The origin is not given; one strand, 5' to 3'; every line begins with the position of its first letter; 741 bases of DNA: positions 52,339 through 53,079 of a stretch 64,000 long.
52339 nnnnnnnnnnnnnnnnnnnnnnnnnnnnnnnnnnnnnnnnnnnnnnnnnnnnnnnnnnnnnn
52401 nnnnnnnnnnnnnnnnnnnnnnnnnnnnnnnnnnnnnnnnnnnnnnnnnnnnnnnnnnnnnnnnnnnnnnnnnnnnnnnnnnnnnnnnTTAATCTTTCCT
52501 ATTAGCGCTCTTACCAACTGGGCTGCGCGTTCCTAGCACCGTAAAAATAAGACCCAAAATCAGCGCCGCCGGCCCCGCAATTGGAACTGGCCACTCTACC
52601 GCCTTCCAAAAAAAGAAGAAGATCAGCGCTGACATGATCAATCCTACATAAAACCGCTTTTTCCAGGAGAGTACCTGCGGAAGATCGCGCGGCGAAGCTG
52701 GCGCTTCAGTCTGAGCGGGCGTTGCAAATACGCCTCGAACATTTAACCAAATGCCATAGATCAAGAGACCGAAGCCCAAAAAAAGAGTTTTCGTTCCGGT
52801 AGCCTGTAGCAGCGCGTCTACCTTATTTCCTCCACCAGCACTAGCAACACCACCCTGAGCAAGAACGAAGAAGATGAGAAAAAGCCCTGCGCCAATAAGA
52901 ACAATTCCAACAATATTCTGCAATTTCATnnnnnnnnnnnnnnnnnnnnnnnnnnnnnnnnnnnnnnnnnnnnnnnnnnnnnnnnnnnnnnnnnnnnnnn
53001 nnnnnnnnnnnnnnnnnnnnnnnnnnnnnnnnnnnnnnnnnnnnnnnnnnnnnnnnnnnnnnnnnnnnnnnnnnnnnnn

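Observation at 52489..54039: Element cargo: a Rap1a/Tai4-like secreted protein co-oriented with two unknown membrane proteins, a candidate envelope-protection or exclusion module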

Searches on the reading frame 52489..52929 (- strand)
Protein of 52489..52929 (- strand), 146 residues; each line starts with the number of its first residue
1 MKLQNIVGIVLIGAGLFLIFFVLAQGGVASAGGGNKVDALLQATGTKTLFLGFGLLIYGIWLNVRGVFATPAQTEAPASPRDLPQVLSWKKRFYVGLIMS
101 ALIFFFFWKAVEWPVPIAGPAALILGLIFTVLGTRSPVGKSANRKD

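Call 4: search_protein_families(library=pfam, proteins=[window:52489-52929:-], max_evalue=1)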
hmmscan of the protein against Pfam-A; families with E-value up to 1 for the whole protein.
window:52489-52929:- (146 aa): 2 families
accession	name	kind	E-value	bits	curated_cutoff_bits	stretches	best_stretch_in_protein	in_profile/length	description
PF24709.1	DUF7670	-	0.062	14.1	29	1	86-131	59-108/118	Domain of unknown function (DUF7670)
PF15873.10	DUF4730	-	0.14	12.9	27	1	121-136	32-47/55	Domain of unknown function (DUF4730)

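Call 8: search_protein_families(library=ncbifam, proteins=[window:52489-52929:-], max_evalue=1)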
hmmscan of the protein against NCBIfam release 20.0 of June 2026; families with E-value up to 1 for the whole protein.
window:52489-52929:- (146 aa): 0 families

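Call 9: search_protein_families(library=padloc, proteins=[window:52489-52929:-], max_evalue=1)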
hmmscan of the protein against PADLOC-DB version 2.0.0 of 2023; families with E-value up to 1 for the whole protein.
window:52489-52929:- (146 aa): 0 families

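Call 10: search_protein_families(library=phrogs, proteins=[window:52489-52929:-], max_evalue=1)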
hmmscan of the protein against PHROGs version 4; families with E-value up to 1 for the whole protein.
window:52489-52929:- (146 aa): 2 families
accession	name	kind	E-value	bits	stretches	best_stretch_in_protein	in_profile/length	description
phrog_502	-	moron, auxiliary metabolic gene and host takeover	0.14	12.7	1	49-62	13-26/58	membrane protein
phrog_9343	-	unknown function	0.24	12.6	1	51-68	24-41/80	-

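Call 18: find_homologous_proteins(query=window:52489-52929:-)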
Query window:52489-52929:- (146 aa): 1 proteins with E <= 0.001 among 212 candidates.
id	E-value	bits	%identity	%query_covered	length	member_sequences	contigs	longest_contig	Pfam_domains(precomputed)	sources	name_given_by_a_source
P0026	6.8e-88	310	100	100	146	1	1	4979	-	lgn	-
